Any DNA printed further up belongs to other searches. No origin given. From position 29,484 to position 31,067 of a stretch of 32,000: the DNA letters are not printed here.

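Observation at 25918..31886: TetR + DUF1571-like secreted protein + two paralogous lipoproteins + OmpW-family porin: an uncharacterised envelope module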

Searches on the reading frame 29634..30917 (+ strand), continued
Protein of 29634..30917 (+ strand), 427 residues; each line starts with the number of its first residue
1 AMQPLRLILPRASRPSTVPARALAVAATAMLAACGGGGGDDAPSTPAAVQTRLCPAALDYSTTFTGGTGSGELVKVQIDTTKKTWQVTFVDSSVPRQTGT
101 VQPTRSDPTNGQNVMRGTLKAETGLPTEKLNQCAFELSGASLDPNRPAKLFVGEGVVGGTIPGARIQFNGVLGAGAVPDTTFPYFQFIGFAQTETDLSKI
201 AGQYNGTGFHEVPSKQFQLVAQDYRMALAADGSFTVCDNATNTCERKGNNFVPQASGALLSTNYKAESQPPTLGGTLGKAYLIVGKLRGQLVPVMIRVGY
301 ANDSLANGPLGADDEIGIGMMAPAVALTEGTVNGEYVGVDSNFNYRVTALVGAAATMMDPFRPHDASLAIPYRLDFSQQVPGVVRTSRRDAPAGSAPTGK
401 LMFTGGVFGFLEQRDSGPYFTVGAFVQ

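Call 66: search_protein_families(library=pfam, alignment_id=A1, max_evalue=10)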
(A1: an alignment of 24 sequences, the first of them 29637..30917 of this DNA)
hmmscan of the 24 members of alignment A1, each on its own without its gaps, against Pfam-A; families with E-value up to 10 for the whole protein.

A. member 1, window:29637-30917:+ (426 aa): 3 families
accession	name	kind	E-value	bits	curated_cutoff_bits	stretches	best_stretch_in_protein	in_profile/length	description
PF11170.13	DUF2957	-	1.7e-159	530.9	25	1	83-423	1-344/344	Protein of unknown function (DUF2957)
PF24482.1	XPB_C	-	0.016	15.6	27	1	71-116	62-104/105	XPB-like, C-terminal domain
PF13627.12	LptM_cons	-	0.14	12.5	27.3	1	21-34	2-15/23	LPS-assembly lipoprotein LptM, conserved region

B. families by the number of members that match (of 24 scanned): 8 families
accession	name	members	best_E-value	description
PF11170.13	DUF2957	24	1.7e-159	Protein of unknown function (DUF2957)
PF24482.1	XPB_C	5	0.016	XPB-like, C-terminal domain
PF13627.12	LptM_cons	3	0.14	LPS-assembly lipoprotein LptM, conserved region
PF18054.6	CEL_III_C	1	0.023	CEL-III C-terminal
PF19847.4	DUF6322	1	0.03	Family of unknown function (DUF6322)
PF12587.13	DUF3761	1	0.062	Protein of unknown function (DUF3761)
PF21649.3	APMV_polyA_pol_cat_2nd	1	0.094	APMV, Putative poly(A) polymerase, catalytic subunit, C-terminal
PF19545.4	DUF6069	1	2.1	Family of unknown function (DUF6069)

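Call 96: search_protein_families(library=pfam, proteins=[L002:12326-13843:-, L002:13816-16968:-, L002:17042-18412:-, L002:18883-19650:+], max_evalue=0.001)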
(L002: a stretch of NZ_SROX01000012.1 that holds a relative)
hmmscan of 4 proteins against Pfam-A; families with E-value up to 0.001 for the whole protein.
L002:12326-13843:- (505 aa): 1 family
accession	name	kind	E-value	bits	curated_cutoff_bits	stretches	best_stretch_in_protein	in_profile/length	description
PF02321.23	OEP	-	1.9e-52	178.3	22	2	302-482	7-187/187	Outer membrane efflux protein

L002:13816-16968:- (1050 aa): 3 families
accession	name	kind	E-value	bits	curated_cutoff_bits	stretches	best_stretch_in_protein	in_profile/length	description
PF00873.25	ACR_tran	-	0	1293.6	28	1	1-1027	1-1021/1021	AcrB/AcrD/AcrF family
PF03176.21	MMPL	-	3.1e-12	46.5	20.5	1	337-514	142-319/333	MMPL family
PF02355.23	SecD_SecF_C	-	8.8e-05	22.4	20.5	0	339-484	33-174/189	Protein export membrane protein SecD/SecF, C-terminal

L002:17042-18412:- (456 aa): 4 families
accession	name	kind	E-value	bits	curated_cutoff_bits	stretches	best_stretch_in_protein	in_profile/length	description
PF13437.12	HlyD_3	-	3.3e-13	50.7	22.2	2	216-330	1-105/106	HlyD family secretion protein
PF16576.10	HlyD_D23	-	4.6e-11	42.8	30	1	105-334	18-214/214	Barrel-sandwich domain of CusB or HlyD membrane-fusion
PF00529.27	CusB_dom_1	-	3.3e-08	34.1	26.5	1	79-401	2-89/89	Cation efflux system protein CusB domain 1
PF13533.13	Biotin_lipoyl_2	-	1.2e-05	25.5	29.8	0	108-138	2-32/32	Biotin-lipoyl like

L002:18883-19650:+ (255 aa): 4 families
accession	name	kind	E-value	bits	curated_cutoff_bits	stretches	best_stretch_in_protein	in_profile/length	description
PF08361.16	TetR_C_2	-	9.1e-24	84.2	22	1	92-212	1-121/121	MAATS-type transcriptional repressor, C-terminal region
PF00440.29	TetR_N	-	3.8e-17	62.3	24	1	24-70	1-47/47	Bacterial regulatory proteins, tetR family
PF13977.11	TetR_C_6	-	3.6e-06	27.6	27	1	125-210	30-113/115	BetI-type transcriptional repressor, C-terminal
PF16859.10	TetR_C_11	-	4.4e-05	24.3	32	1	128-202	38-109/113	Tetracyclin repressor-like, C-terminal domain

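Call 106: find_encoding_contigs(protein=P0249, flank=6000, max_places=1)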
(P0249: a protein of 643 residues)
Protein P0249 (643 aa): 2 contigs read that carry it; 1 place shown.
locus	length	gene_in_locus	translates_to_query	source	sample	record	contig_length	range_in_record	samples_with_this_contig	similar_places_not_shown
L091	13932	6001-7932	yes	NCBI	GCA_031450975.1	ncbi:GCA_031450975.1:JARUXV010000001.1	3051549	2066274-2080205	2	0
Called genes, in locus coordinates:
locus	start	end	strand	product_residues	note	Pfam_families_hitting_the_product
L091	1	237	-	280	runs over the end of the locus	PF01510:Amidase_2, PF01471:PG_binding_1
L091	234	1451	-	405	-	PF26345:ScoMcrA_N, PF13391:HNH_2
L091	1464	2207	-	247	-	PF08032:SpoU_sub_bind, PF00588:SpoU_methylase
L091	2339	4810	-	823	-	PF08206:OB_RNB, PF17876:CSD2, PF00773:RNB, PF00575:S1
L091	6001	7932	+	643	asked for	PF11170:DUF2957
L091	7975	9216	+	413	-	PF11170:DUF2957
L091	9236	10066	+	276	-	PF03922:OmpW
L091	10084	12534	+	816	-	PF19878:DUF6351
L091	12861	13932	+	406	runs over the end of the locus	PF00083:Sugar_tr, PF07690:MFS_1, PF12832:MFS_1_like (weak), PF05631:MFS_5 (faint), PF00083:Sugar_tr, PF07690:MFS_1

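Call 107: find_encoding_contigs(protein=P0245, flank=6000, max_places=1)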
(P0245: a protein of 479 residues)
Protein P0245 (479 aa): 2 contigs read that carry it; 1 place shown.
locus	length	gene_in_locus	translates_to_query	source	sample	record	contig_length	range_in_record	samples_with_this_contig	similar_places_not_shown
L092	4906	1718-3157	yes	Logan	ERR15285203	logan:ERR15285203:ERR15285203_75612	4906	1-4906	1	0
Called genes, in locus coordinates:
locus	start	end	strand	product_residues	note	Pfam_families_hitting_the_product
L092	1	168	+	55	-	?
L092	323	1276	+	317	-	PF01118:Semialdhyde_dh, PF22698:Semialdhyde_dhC_1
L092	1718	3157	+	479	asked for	PF11170:DUF2957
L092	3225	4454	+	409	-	PF11170:DUF2957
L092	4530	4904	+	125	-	?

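Call 108: search_protein_families(library=pfam, proteins=[L091:10084-12534:+], max_evalue=1)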
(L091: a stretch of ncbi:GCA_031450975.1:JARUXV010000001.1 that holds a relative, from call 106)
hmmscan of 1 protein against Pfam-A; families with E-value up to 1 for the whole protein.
L091:10084-12534:+ (816 aa): 4 families
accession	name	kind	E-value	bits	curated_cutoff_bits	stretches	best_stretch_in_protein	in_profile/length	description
PF19878.5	DUF6351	-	1.4e-200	668.7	22.4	1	60-773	1-654/655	Tannase-like family of unknown function (DUF6351)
PF03372.29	Exo_endo_phos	-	0.041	14.1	24.5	1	564-638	151-207/225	Endonuclease/Exonuclease/phosphatase family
PF14117.11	DUF4287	-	0.65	10.5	27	0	518-530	39-51/60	Domain of unknown function (DUF4287)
PF07312.16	DUF1459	-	0.66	10.7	23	1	349-370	37-60/81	Protein of unknown function (DUF1459)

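Call 109: search_solved_structures(query=L091:10084-12534:+, max_evalue=0.01)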
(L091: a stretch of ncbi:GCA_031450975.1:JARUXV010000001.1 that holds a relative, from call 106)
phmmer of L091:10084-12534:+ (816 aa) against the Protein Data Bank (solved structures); distinct sequences matched with E-value up to 0.01: 0.
